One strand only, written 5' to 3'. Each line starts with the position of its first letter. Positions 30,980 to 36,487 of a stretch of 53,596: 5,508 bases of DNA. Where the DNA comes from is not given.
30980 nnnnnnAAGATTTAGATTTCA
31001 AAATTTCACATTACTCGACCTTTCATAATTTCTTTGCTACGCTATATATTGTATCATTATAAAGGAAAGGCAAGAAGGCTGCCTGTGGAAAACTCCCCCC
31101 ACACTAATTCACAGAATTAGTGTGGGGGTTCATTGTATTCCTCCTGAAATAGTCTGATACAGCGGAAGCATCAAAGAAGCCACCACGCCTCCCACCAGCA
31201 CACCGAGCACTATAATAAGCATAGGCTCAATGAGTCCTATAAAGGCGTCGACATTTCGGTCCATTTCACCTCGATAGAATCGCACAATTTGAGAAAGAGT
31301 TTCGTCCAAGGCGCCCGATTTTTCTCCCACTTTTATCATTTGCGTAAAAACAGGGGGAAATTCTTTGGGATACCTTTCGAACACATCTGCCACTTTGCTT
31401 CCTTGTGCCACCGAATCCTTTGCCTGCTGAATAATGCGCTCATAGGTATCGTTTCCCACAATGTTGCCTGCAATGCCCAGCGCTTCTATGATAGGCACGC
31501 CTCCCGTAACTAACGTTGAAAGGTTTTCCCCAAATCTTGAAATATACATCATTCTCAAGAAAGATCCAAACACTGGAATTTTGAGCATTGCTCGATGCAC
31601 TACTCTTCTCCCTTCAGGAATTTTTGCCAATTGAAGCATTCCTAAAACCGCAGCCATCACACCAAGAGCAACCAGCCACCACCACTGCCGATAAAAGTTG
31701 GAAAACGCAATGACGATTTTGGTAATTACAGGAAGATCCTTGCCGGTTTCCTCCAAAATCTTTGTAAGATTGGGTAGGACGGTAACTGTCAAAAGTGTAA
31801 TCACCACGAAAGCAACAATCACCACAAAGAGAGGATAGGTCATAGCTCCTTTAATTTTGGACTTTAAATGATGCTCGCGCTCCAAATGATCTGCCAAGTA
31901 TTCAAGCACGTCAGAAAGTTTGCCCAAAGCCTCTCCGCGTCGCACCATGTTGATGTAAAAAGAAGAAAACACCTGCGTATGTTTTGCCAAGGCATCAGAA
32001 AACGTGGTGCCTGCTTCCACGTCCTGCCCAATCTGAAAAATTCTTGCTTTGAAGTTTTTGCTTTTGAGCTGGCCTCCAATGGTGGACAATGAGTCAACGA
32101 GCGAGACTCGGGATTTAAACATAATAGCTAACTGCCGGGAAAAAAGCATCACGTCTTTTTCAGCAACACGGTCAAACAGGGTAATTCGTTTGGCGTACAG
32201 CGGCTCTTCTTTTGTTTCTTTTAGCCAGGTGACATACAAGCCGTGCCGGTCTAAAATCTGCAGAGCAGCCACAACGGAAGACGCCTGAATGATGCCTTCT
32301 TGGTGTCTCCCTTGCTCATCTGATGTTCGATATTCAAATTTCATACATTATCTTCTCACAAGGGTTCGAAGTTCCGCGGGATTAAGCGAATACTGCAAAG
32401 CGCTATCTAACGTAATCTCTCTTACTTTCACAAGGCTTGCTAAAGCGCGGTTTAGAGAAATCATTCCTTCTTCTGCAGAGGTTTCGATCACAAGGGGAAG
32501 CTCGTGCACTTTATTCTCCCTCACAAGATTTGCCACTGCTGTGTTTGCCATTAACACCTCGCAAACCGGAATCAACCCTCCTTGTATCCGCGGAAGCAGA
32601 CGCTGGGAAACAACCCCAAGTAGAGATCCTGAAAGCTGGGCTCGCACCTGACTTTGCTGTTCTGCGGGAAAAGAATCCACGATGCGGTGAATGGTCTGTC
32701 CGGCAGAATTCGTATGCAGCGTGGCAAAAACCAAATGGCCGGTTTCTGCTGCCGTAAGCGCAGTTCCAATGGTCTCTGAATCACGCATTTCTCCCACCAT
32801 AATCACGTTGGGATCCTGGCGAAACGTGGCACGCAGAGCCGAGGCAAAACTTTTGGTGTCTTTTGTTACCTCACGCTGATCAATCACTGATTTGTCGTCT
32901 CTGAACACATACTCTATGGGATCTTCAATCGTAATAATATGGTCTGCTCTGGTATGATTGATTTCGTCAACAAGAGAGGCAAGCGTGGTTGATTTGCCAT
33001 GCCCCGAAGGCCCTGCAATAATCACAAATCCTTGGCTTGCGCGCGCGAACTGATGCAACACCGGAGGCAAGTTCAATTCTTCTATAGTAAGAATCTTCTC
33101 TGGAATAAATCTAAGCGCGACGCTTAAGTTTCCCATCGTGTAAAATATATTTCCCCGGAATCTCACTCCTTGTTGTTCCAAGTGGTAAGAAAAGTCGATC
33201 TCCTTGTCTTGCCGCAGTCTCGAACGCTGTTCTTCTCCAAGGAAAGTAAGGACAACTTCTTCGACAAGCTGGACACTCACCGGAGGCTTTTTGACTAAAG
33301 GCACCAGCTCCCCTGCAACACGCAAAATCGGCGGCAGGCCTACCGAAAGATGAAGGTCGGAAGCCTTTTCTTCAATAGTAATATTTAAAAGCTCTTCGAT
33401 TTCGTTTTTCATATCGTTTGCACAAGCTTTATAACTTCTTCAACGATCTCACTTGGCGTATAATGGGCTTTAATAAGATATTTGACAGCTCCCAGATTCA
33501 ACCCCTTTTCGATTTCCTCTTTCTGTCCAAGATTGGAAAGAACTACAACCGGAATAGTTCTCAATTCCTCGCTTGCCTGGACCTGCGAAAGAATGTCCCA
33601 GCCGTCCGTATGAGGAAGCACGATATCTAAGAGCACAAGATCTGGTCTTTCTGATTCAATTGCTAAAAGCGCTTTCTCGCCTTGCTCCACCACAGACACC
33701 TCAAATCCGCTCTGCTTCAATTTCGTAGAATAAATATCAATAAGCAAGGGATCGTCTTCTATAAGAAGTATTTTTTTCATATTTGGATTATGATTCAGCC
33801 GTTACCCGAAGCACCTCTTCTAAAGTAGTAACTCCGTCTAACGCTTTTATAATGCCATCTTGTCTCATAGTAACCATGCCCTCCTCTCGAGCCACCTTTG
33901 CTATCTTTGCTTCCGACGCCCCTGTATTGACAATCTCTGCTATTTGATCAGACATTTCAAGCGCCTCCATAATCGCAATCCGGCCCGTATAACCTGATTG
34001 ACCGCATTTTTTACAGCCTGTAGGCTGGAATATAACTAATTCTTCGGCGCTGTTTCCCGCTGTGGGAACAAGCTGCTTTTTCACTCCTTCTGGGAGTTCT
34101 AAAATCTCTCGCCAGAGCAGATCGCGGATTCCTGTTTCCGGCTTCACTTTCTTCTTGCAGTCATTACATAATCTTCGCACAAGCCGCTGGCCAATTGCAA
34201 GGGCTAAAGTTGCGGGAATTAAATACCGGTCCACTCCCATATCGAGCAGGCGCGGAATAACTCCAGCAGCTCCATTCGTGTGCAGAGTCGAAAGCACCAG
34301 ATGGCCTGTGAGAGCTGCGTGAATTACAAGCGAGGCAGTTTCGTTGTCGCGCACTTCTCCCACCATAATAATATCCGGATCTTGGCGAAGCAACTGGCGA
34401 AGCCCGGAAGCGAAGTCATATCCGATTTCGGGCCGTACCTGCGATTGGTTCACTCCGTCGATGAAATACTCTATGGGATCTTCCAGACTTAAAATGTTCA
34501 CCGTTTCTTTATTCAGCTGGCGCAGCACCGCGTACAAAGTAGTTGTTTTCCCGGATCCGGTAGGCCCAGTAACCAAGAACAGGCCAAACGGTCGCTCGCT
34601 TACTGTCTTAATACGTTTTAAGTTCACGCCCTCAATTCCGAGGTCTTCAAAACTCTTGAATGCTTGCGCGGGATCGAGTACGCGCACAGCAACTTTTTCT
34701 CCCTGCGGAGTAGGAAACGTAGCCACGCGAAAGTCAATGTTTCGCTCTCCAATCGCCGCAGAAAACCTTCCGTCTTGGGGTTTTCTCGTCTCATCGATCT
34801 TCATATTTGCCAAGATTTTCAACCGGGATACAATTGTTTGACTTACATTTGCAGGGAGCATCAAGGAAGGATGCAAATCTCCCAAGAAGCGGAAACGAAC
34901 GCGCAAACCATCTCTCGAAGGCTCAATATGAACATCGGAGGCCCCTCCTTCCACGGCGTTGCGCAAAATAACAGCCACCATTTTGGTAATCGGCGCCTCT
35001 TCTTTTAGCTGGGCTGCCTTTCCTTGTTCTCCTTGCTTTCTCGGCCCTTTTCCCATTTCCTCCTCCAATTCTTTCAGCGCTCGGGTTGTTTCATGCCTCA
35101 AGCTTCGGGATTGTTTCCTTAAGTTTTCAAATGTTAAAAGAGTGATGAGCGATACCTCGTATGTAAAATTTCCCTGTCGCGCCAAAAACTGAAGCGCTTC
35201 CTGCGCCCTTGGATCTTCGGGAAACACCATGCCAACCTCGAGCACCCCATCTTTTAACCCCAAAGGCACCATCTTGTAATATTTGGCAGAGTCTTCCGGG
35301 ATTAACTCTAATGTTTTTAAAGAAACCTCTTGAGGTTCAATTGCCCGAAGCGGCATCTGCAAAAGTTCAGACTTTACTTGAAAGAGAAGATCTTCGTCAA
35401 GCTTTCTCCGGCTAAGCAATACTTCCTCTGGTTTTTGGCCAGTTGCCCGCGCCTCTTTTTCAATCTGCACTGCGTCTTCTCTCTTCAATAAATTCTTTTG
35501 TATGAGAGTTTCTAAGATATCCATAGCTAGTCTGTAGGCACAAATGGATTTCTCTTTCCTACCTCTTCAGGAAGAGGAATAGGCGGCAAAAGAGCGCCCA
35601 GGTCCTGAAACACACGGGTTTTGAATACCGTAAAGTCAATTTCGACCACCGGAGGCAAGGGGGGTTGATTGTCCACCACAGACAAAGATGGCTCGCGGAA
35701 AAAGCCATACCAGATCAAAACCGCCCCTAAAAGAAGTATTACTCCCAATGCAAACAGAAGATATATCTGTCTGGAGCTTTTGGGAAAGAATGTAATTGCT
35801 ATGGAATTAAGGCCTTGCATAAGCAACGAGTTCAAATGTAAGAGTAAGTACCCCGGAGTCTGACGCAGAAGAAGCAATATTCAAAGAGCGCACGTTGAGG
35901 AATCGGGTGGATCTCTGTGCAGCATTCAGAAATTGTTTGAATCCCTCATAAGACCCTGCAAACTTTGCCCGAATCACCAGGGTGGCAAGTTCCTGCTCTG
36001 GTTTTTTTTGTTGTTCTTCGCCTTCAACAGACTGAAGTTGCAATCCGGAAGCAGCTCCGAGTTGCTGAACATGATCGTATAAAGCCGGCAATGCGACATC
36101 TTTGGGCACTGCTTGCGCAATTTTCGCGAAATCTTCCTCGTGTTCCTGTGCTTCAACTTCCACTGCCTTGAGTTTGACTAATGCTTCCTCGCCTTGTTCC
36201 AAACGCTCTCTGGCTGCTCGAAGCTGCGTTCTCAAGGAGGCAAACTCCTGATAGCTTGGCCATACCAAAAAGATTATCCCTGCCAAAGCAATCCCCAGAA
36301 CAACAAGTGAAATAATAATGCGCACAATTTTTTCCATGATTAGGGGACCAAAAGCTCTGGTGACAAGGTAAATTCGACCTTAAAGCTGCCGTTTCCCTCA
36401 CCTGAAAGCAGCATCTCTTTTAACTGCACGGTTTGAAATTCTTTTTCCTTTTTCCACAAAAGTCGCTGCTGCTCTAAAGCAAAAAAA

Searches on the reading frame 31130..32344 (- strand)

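Call 7: search_protein_families(library=pfam, proteins=[window:31130-32344:-], max_evalue=0.01)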
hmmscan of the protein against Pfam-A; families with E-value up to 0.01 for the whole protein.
window:31130-32344:- (404 aa): 1 family
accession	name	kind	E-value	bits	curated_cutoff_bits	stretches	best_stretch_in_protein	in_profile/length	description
PF00482.28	T2SSF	-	1.3e-60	203.3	25.2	2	68-191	1-125/125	Type II secretion system (T2SS), protein F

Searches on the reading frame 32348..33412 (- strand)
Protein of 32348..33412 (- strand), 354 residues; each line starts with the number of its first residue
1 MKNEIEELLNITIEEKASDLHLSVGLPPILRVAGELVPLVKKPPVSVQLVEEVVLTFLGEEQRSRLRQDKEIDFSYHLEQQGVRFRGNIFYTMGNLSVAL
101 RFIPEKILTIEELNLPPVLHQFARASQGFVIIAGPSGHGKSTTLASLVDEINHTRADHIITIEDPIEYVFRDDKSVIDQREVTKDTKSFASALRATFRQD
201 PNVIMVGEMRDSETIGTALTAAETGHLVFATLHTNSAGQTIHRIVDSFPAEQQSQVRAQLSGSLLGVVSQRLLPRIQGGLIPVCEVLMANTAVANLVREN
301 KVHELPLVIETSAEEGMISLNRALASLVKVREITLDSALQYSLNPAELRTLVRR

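Call 7: search_protein_families(library=pfam, proteins=[window:32348-33412:-], max_evalue=0.01)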
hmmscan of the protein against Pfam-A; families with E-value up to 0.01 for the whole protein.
window:32348-33412:- (354 aa): 7 families
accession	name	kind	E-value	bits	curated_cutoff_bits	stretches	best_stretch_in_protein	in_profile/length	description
PF00437.27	T2SSE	-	4.2e-46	157.7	24.9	1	5-286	12-287/370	Type II/IV secretion system protein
PF13401.12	AAA_22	-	0.0005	20.8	27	1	126-163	4-40/130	AAA domain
PF00005.33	ABC_tran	-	0.0015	19.5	25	1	130-236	14-80/137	ABC transporter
PF13191.12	AAA_16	-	0.0018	19.2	32.6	1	120-163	17-57/167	AAA ATPase domain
PF20720.3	nSTAND3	-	0.0029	17.7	27.2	1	126-168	16-59/155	Novel STAND NTPase 3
PF24883.2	NPHP3_N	-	0.0042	17.7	24.8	1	126-246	21-131/164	Nephrocystin 3, N-terminal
PF25199.1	nSTAND_NTPase5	-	0.0052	17.1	34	0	125-171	39-85/145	Novel STAND NTPase 5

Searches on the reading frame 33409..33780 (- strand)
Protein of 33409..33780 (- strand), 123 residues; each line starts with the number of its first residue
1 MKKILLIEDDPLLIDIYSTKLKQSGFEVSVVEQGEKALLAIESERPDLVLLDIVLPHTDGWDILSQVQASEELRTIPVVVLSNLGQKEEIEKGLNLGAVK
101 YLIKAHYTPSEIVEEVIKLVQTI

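Call 8: search_protein_families(library=pfam, proteins=[window:33409-33780:-], max_evalue=0.01)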
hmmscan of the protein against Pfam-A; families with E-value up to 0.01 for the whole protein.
window:33409-33780:- (123 aa): 1 family
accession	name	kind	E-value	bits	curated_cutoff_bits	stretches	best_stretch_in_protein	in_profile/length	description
PF00072.30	Response_reg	-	6.9e-23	81.4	30.2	1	4-115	1-109/111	Response regulator receiver domain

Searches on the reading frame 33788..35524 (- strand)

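Call 8: search_protein_families(library=pfam, proteins=[window:33788-35524:-], max_evalue=0.01)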
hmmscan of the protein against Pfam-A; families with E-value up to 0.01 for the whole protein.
window:33788-35524:- (578 aa): 11 families
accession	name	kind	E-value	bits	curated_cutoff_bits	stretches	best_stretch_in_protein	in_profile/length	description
PF00437.27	T2SSE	-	1.2e-123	412.9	24.9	1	173-573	2-370/370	Type II/IV secretion system protein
PF05157.20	MshEN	-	1.9e-08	34.6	23.1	1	55-117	1-63/90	MshEN domain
PF13191.12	AAA_16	-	5.5e-05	24.2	32.6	1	308-355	20-70/167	AAA ATPase domain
PF25199.1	nSTAND_NTPase5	-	0.00015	22.1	34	1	307-354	35-83/145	Novel STAND NTPase 5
PF13401.12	AAA_22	-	0.00028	21.6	27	1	314-348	6-33/130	AAA domain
PF13476.12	AAA_23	-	0.0005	21.2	27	1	288-333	6-39/201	AAA domain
PF13173.12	AAA_14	-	0.0037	17.7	27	1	316-352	5-42/129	AAA domain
PF24883.2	NPHP3_N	-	0.0041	17.8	24.8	0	314-386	23-87/164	Nephrocystin 3, N-terminal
PF13086.12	AAA_11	-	0.0045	17.2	27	0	312-339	18-43/257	AAA domain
PF12775.13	AAA_7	-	0.0056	16.7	25.8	0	316-346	36-66/181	P-loop containing dynein motor region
PF13555.12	AAA_29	-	0.0065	16.6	27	0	310-334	19-43/61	P-loop containing region of AAA domain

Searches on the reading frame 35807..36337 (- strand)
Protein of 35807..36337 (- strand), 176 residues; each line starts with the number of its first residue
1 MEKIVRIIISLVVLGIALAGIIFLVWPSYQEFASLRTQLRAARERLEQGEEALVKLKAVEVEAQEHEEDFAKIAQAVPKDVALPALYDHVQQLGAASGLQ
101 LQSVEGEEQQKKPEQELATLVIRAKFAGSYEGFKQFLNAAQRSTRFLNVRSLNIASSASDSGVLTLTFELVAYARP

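Call 8: search_protein_families(library=pfam, proteins=[window:35807-36337:-], max_evalue=0.01)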
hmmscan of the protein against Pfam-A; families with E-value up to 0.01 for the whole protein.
window:35807-36337:- (176 aa): 3 families
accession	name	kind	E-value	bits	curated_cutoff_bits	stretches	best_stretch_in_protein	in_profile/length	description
PF04350.18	PilO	-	2e-14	54.4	22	1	35-173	4-141/145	Pilus assembly protein, PilO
PF10741.14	T2SSM_b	-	5.2e-06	26.8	21.7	1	81-173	14-110/111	Type II secretion system (T2SS), protein M subtype b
PF07160.18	SKA1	-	0.0056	17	29.6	1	30-112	40-123/243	Spindle and kinetochore-associated protein 1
